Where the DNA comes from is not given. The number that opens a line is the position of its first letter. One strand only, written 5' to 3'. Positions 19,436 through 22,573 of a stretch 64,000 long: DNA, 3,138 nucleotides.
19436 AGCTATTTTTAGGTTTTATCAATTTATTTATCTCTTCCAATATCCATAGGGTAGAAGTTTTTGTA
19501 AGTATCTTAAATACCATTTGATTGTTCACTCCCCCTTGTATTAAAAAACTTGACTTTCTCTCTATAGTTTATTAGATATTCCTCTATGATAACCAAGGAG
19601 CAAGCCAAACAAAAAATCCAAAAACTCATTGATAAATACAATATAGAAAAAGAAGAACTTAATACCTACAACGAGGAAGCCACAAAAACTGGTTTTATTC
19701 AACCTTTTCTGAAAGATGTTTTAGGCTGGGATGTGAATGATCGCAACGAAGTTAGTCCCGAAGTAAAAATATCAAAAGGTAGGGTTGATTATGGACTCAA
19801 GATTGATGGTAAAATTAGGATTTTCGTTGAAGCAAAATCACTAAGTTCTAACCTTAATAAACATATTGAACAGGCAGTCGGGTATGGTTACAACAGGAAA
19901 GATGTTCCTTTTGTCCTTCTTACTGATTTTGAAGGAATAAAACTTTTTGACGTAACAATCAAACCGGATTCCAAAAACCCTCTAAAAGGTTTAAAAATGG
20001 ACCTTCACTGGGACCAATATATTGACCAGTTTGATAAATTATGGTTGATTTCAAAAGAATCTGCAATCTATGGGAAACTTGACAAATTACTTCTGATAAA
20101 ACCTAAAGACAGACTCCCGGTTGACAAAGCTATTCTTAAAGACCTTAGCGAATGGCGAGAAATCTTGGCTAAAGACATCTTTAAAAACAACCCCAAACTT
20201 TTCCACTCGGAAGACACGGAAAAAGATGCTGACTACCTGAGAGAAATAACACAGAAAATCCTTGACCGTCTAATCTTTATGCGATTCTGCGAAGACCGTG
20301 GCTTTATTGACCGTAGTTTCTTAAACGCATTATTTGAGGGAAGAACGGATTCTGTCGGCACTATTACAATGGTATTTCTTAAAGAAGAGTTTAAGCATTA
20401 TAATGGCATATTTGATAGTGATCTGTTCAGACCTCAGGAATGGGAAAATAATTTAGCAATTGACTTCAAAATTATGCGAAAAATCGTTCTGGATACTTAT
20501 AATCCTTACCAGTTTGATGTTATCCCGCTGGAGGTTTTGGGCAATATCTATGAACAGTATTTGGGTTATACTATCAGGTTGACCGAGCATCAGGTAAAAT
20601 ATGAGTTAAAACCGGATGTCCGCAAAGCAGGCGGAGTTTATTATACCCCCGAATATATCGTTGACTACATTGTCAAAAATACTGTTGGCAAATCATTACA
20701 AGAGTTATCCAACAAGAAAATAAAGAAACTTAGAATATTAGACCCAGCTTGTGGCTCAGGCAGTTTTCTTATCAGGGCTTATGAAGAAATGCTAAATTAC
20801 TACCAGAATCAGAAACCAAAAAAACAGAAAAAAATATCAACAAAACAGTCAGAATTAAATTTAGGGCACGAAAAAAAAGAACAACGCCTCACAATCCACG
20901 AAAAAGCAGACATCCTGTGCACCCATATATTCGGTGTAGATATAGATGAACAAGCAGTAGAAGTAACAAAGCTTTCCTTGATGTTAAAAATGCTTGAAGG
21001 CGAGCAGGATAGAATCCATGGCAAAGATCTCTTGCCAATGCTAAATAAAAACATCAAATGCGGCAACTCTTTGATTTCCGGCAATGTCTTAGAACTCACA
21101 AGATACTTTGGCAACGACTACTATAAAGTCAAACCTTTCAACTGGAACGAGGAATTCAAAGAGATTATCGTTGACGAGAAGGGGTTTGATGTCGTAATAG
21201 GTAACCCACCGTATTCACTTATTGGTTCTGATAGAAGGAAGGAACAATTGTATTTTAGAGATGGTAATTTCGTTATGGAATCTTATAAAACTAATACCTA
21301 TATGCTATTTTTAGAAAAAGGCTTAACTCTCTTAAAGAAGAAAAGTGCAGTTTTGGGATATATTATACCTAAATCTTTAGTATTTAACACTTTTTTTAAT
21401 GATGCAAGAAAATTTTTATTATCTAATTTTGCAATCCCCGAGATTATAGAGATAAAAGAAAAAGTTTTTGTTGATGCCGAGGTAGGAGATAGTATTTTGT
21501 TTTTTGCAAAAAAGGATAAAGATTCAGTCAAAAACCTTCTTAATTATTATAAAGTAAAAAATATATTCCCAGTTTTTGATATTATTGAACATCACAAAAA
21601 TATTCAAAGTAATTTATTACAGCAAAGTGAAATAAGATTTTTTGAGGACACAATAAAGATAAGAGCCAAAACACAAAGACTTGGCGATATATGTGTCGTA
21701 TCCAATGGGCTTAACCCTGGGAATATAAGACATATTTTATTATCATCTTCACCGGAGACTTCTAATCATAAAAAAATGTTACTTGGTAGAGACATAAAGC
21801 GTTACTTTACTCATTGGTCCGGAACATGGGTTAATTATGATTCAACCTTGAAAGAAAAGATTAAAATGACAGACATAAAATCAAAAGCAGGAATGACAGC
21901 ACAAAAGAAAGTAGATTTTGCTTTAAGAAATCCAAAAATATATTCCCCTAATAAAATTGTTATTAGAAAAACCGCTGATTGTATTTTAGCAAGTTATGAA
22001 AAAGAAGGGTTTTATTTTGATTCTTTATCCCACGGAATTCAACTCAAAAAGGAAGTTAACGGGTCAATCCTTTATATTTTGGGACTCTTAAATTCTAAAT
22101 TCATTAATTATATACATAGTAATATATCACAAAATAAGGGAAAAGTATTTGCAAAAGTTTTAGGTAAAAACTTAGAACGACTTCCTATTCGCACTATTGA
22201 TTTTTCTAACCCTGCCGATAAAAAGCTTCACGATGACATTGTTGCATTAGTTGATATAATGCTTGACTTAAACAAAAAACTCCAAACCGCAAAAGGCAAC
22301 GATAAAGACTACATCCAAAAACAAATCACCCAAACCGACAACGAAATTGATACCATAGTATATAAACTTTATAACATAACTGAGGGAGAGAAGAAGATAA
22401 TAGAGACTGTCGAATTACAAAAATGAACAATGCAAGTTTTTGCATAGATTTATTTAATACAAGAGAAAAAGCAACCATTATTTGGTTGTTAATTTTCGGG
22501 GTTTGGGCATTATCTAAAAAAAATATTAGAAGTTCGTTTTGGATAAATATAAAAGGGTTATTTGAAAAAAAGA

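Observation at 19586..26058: MmeI-like Type IIL RM enzyme translationally coupled to a membrane-anchored KAP NTPase with C-terminal LamG/ConA-like domain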

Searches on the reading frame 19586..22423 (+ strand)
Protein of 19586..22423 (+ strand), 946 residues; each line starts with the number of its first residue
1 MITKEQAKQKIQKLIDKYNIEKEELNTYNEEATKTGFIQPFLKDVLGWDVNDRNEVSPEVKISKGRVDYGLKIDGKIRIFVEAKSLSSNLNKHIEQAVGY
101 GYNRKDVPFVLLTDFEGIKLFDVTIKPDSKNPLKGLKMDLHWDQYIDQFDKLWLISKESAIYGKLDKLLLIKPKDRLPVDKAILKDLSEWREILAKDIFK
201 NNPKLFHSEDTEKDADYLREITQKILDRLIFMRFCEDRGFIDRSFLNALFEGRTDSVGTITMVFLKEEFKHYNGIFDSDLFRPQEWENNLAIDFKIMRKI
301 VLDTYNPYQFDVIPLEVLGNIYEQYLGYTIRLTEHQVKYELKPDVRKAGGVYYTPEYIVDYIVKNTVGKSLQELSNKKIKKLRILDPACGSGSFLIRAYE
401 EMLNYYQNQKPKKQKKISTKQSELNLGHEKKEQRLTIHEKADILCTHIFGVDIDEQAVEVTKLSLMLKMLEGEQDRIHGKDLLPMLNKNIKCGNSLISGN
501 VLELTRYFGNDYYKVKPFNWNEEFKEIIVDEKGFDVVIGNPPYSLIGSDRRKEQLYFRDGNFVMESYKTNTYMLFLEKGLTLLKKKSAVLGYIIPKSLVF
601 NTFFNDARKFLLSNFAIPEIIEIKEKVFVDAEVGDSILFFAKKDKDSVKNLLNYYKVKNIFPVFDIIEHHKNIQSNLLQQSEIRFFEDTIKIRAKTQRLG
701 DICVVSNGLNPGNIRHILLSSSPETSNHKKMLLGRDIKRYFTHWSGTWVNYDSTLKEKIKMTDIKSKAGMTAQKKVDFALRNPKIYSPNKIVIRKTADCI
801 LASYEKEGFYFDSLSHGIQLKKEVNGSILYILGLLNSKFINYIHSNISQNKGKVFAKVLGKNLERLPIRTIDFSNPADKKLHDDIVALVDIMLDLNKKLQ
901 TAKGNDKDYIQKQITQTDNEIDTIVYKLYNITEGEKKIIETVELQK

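Call 6: search_protein_families(library=pfam, proteins=[window:19586-22423:+], max_evalue=0.1)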
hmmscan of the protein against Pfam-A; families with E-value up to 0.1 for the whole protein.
window:19586-22423:+ (946 aa): 10 families
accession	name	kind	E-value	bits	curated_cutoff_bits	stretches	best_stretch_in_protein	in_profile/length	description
PF07669.17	Eco57I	-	3.9e-34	118.6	25.3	1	447-628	2-171/171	Eco57I restriction-modification methylase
PF02384.22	N6_Mtase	-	3e-19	69.9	20.4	1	345-668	21-255/311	N-6 DNA Methylase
PF20473.4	MmeI_Mtase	-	9.4e-16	58.2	27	1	369-553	9-153/259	MmeI, DNA-methyltransferase domain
PF12950.13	TaqI_C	-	1.1e-15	58.3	26.5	1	730-868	2-118/118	TaqI-like C-terminal specificity domain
PF01170.24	UPF0020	-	9.4e-10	39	22.3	1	364-464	13-95/197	RMKL-like, methyltransferase domain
PF04313.20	HSDR_N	-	1.6e-07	31.9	25.1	1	55-126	117-195/198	Type I restriction enzyme R protein N terminus (HSDR_N)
PF20464.3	MmeI_N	-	0.0003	21.6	27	1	25-126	13-124/181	MmeI, N-terminal domain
PF13588.12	HSDR_N_2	-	0.0061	17.1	25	1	46-134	17-107/110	Type I restriction enzyme R protein N terminus (HSDR_N)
PF13847.12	Methyltransf_31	-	0.012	15.8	27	0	380-402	3-25/145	Methyltransferase domain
PF03749.19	SfsA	-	0.037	14.3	22.8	0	50-87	19-55/138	Sugar fermentation stimulation protein RE domain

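Call 7: search_protein_families(library=padloc, proteins=[window:19586-22423:+], max_evalue=0.1)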
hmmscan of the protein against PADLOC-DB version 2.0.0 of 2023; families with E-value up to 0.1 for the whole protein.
window:19586-22423:+ (946 aa): 64 families (the best 25 are shown)
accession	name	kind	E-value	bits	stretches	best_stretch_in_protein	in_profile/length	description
PDLC03604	REase_MTase_IIG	-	1e-133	445.5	2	6-659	5-660/1011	Type IIG restriction enzyme-methyltransferase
PDLC03612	REase_MTase_IIG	-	2e-46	156.7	2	515-941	785-1245/1247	Type IIG restriction enzyme-methyltransferase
PDLC03609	REase_MTase_IIG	-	1.7e-42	143.3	3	376-657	431-678/1066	Type IIG restriction enzyme-methyltransferase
PDLC03629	REase_MTase_IIG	-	8.4e-34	114.6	1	313-649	343-695/1182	Type IIG restriction enzyme-methyltransferase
PDLC03335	MTase_II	-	7.4e-25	85.6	2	442-649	135-311/607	Type II methyltransferase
PDLC02529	PglX|PglXI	-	1.1e-24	84.3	1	340-557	190-380/1189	PglX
PDLC02643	DrmMI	-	2e-23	80.2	2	346-497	552-717/1347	DrmMI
PDLC03348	MTase_II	-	3.4e-22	76.7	2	533-937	346-706/727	Type II methyltransferase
PDLC03598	REase_MTase_IIG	-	9.9e-22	74.6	2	366-554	347-499/912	Type IIG restriction enzyme-methyltransferase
PDLC04134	mad2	-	1.2e-21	75.2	2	302-656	238-458/492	mads_2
PDLC03250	MTase_II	-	1.7e-21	74.6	2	215-660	56-465/775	Type II methyltransferase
PDLC03600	REase_MTase_IIG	-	9.4e-21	71.5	3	532-923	495-889/1205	Type IIG restriction enzyme-methyltransferase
PDLC02521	PglX|PglXI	-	9.6e-21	71.5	3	532-647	480-593/1174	PglX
PDLC03021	MTase_I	-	1.8e-20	71.2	2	523-686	264-416/491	Type I methyltransferase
PDLC03226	MTase_II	-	2.9e-19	67.1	3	489-654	85-248/579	Type II methyltransferase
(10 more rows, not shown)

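Call 28: find_homologous_proteins(query=window:19586-22423:+, max_evalue=1e-20)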
Query window:19586-22423:+ (946 aa): 8000 proteins with E <= 1e-20 among 8000 candidates; the best 120 are listed.
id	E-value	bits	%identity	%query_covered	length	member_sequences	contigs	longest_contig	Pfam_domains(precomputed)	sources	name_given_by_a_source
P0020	0.0e+0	2122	100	100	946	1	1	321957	PF04313.21,PF02384.23,PF07669.18,PF12950.14,PF01170.25,PF20473.5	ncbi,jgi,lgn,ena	ncbi:MAG: N-6 DNA methylase [bacterium]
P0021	0.0e+0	1126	57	99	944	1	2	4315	PF04313.21,PF02384.23,PF07669.18,PF12950.14,PF01170.25,PF20473.5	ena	-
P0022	0.0e+0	1118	57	100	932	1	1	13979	PF04313.21,PF02384.23,PF07669.18,PF12950.14,PF01170.25,PF20473.5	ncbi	-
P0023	0.0e+0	1107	56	99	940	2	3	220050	PF04313.21,PF02384.23,PF07669.18,PF12950.14,PF01170.25,PF20464.4,PF20473.5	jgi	jgi:type I restriction-modification system DNA methylase subunit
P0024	0.0e+0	1095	55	98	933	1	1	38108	PF04313.21,PF02384.23,PF07669.18,PF12950.14,PF01170.25,PF20464.4,PF20473.5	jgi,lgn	jgi:type I restriction-modification system DNA methylase subunit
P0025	0.0e+0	1093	57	99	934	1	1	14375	PF04313.21,PF02384.23,PF07669.18,PF12950.14,PF01170.25,PF20473.5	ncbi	ncbi:MAG: TaqI-like C-terminal specificity domain-containing protein [candidate division WOR-3 bacte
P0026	0.0e+0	1078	56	99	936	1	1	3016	PF04313.21,PF02384.23,PF07669.18,PF12950.14,PF01170.25,PF20464.4,PF20473.5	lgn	-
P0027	0.0e+0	1071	57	99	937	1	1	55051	PF04313.21,PF02384.23,PF07669.18,PF12950.14,PF01170.25,PF20473.5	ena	-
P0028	0.0e+0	1071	55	98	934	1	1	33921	PF04313.21,PF02384.23,PF07669.18,PF12950.14,PF01170.25,PF20473.5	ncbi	-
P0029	0.0e+0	1069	55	99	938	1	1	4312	PF04313.21,PF02384.23,PF07669.18,PF12950.14,PF01170.25,PF20473.5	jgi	jgi:hypothetical protein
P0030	0.0e+0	1067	55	99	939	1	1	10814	PF04313.21,PF02384.23,PF07669.18,PF12950.14,PF01170.25,PF20473.5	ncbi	-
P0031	0.0e+0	1061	54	100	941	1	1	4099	PF04313.21,PF02384.23,PF07669.18,PF12950.14,PF01170.25,PF20473.5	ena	-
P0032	0.0e+0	1058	55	99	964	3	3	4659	PF04313.21,PF02384.23,PF07669.18,PF12950.14,PF01170.25,PF20473.5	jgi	jgi:type I restriction-modification system DNA methylase subunit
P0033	0.0e+0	1056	53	99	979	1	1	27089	PF04313.21,PF02384.23,PF07669.18,PF12950.14,PF01170.25,PF20473.5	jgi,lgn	jgi:type I restriction-modification system DNA methylase subunit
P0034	0.0e+0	1055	55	99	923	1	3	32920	PF04313.21,PF02384.23,PF07669.18,PF12950.14,PF01170.25,PF20473.5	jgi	jgi:type I restriction-modification system DNA methylase subunit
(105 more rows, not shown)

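Call 30: find_related_loci(query=window:19586-22423:+, collection=metagenome_contigs, flank=6000)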
Query window:19586-22423:+ (946 aa) in metagenome_contigs; peptide patterns used: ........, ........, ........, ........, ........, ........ (x = any residue, [..] = any of these).
179 stretches matched a pattern; 61 encode a relative of the query (tblastn E <= 1e-3); 61 distinct loci.
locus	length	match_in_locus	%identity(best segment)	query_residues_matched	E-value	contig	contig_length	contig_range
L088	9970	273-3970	55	4-936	0e+0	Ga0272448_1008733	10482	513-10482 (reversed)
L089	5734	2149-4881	56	2-940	0e+0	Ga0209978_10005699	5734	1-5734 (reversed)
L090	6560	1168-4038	54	2-940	0e+0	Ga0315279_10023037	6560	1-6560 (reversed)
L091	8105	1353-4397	52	2-943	0e+0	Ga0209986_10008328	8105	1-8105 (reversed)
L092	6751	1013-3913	53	2-940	0e+0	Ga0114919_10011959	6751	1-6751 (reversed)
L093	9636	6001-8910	53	2-940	0e+0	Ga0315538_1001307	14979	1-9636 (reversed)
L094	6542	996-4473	52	3-932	0e+0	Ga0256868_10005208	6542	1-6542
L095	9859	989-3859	54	2-942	0e+0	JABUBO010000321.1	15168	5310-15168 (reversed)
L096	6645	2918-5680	53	2-940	0e+0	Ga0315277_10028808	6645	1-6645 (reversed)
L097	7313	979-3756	54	2-940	0e+0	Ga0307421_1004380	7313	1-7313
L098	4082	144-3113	52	6-940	0e+0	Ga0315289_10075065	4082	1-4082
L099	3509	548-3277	53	2-940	0e+0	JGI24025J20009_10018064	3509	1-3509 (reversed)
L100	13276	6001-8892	50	2-940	0e+0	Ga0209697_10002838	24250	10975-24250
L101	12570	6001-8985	50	2-940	0e+0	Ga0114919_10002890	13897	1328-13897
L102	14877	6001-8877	54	2-940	0e+0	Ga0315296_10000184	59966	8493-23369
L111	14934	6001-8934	60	2-940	0e+0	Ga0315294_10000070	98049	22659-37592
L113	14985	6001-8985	52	2-941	0e+0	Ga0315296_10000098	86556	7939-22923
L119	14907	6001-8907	53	2-940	0e+0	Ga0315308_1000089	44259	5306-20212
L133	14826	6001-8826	52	25-940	0e+0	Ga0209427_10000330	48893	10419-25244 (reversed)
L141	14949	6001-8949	27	9-933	2e-71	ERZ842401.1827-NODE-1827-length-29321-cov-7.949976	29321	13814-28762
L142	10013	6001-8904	27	30-940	5e-71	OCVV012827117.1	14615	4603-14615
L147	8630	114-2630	28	25-848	2e-54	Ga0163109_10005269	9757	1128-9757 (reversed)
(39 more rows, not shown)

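Call 31: search_solved_structures(query=window:19586-22423:+, max_evalue=0.001)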
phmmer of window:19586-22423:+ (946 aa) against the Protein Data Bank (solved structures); distinct sequences matched with E-value up to 0.001: 15.
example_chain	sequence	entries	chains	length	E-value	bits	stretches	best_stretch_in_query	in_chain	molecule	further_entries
8cxz_A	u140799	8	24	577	6.7e-16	60.7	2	338-475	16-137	Site-specific DNA-methyltransferase (adenine-specific)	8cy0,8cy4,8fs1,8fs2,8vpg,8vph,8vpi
7lni_A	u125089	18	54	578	7.1e-16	60.6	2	338-475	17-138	Site-specific DNA-methyltransferase (adenine-specific)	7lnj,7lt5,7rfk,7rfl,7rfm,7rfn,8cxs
7qw5_A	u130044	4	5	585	2.4e-15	58.9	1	530-675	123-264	Modification methylase BseCI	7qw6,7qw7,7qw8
8c45_A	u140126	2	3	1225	7e-08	34.2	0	380-409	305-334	site-specific DNA-methyltransferase (adenine-specific)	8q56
8zek_A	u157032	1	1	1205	4.7e-07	31.5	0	380-409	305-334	site-specific DNA-methyltransferase (adenine-specific)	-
9ewz_C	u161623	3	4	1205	4.7e-07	31.5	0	380-409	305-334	Adenine-specific methyltransferase BrxX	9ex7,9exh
3ufb_A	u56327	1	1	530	8.8e-06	27.2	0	509-643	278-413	Type I restriction-modification system methyltransferase subunit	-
5hr4_C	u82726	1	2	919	4.4e-05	24.9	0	210-402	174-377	MmeI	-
2okc_A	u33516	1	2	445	6.3e-05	24.4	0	534-645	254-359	Type I restriction enzyme StySJI M protein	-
5ybb_A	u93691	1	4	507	0.00011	23.6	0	532-643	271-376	Type I restriction-modification system methyltransferase subunit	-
1g38_A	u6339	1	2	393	0.00016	23.1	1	532-643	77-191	MODIFICATION METHYLASE TAQI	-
2ibs_A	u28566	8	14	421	0.00016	23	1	532-643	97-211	Modification methylase TaqI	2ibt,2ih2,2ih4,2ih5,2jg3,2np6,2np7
1aqj_A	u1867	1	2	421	0.00017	23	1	532-643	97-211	ADENINE-N6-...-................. TAQI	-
1aqi_A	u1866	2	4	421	0.00017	23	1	532-643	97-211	ADENINE-N6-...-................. TAQI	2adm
7bst_D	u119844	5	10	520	0.00022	22.6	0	528-647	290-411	Type I restriction enzyme EcoR124II M protein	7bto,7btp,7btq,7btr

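Call 34: search_protein_families(library=pfam, proteins=[L092:3922-5724:+, L098:3122-3802:+, L101:9016-10641:+, L113:9016-11154:+, L119:8922-10076:+, L133:8838-9929:+, L147:3071-5056:+, L142:8913-9734:+, L141:8980-9705:+, L111:8930-9922:+], max_evalue=0.001)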
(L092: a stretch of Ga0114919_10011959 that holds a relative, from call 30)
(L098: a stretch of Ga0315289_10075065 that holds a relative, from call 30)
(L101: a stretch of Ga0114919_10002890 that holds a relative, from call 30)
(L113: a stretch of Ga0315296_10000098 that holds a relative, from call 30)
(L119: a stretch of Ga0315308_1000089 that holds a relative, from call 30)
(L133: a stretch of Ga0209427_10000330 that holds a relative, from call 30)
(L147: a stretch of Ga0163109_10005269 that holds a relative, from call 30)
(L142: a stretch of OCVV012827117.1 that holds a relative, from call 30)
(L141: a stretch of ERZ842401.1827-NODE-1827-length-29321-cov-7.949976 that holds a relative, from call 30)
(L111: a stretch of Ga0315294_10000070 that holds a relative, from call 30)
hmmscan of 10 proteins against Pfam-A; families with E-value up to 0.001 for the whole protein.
L092:3922-5724:+ (601 aa): 1 family
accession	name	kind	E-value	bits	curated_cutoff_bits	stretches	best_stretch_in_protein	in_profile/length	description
PF14279.12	HNH_5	-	2e-10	40.9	27.5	1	61-114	1-55/56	HNH endonuclease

L098:3122-3802:+ (227 aa): 0 families

L101:9016-10641:+ (542 aa): 2 families
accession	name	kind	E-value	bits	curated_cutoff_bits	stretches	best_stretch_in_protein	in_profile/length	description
PF03235.19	GmrSD_N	-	7.7e-30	104.9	33.2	1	6-232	3-198/199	GmrSD restriction endonuclease, N-terminal domain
PF13395.12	HNH_4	-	1.1e-06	29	22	1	424-473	1-53/54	HNH endonuclease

L113:9016-11154:+ (713 aa): 0 families

L119:8922-10076:+ (385 aa): 5 families
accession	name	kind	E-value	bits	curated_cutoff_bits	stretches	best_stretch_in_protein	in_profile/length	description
PF13304.12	AAA_21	-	1.4e-33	117.7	27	1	24-335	1-304/304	AAA domain, putative AbiEii toxin, Type IV TA system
PF13175.12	AAA_15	-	8.4e-25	88.6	32.1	2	1-46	1-47/374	AAA ATPase domain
PF02463.25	SMC_N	-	2.2e-10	40.8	40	1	3-45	2-47/220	RecF/RecN/SMC N terminal domain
PF13476.12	AAA_23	-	1.1e-06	29.8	27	1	5-111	1-97/201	AAA domain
PF11398.14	DUF2813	-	8.4e-06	25.8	21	0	1-45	1-45/372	Protein of unknown function (DUF2813)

L133:8838-9929:+ (364 aa): 0 families

L147:3071-5056:+ (662 aa): 6 families
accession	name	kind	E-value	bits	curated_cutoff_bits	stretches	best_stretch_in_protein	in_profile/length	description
PF13175.12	AAA_15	-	6.6e-56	191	32.1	1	1-384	1-374/374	AAA ATPase domain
PF20469.4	OLD-like_TOPRIM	-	4.5e-16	59.6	23.2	1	439-511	1-67/67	Overcoming lysogenization defect protein-like, TOPRIM domain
PF11398.14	DUF2813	-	9.6e-12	45.4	21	2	1-67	1-68/372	Protein of unknown function (DUF2813)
PF13304.12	AAA_21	-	2.2e-09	38.2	27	1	337-383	261-302/304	AAA domain, putative AbiEii toxin, Type IV TA system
PF00519.23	PPV_E1_C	-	8.5e-06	25.6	26.5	1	27-93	123-189/289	Papillomavirus helicase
PF13514.12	AAA_27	-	1.9e-05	24.8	22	1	1-73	1-76/206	AAA domain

L142:8913-9734:+ (274 aa): 0 families

L141:8980-9705:+ (242 aa): 0 families

L111:8930-9922:+ (331 aa): 1 family
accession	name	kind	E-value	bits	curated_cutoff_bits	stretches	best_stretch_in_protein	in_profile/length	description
PF00211.25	Guanylate_cyc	-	1.7e-11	44.5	21.9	1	146-297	11-156/183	Adenylate and Guanylate cyclase catalytic domain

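Call 56: search_protein_families(library=ncbifam, proteins=[window:19586-22423:+], max_evalue=0.01)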
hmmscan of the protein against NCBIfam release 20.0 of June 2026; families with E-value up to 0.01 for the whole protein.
window:19586-22423:+ (946 aa): 7 families
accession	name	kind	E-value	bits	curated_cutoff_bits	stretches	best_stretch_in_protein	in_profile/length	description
NF033452.1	BREX_1_MTaseX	exception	4.6e-25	87.7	500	2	373-477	304-386/1210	BREX-1 system adenine-specific DNA-methyltransferase PglX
NF033451.1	BREX_2_MTaseX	equivalog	7.9e-22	76.9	400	1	340-557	186-381/1185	BREX-2 system adenine-specific DNA-methyltransferase PglX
NF033455.1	BREX_6_MTaseX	exception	6.6e-19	67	900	2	360-469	308-400/1319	BREX-6 system adenine-specific DNA-methyltransferase PglX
NF047738.1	antiphage_MADS2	equivalog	5.4e-14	51.4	720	1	345-651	306-575/654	methylation-associated defense system DNA methyltransferase MAD2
NF033454.1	BREX_5_MTaseX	exception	3.2e-10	38.2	900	1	380-426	301-347/1404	BREX-5 system adenine-specific DNA-methyltransferase PglX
TIGR02987.1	met_A_Alw26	exception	2.1e-09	36.7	353.5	1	347-552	1-131/523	Alw26I/Eco31I/Esp3I family type II restriction adenine-specific DNA-methyltransferase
NF008748.0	PRK11783.1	equivalog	0.00044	18.6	466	1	380-462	192-275/704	bifunctional 23S rRNA (guanine(2069)-N(7))-methyltransferase RlmK/23S rRNA (guanine(2445)-N(2))-methyltransferase RlmL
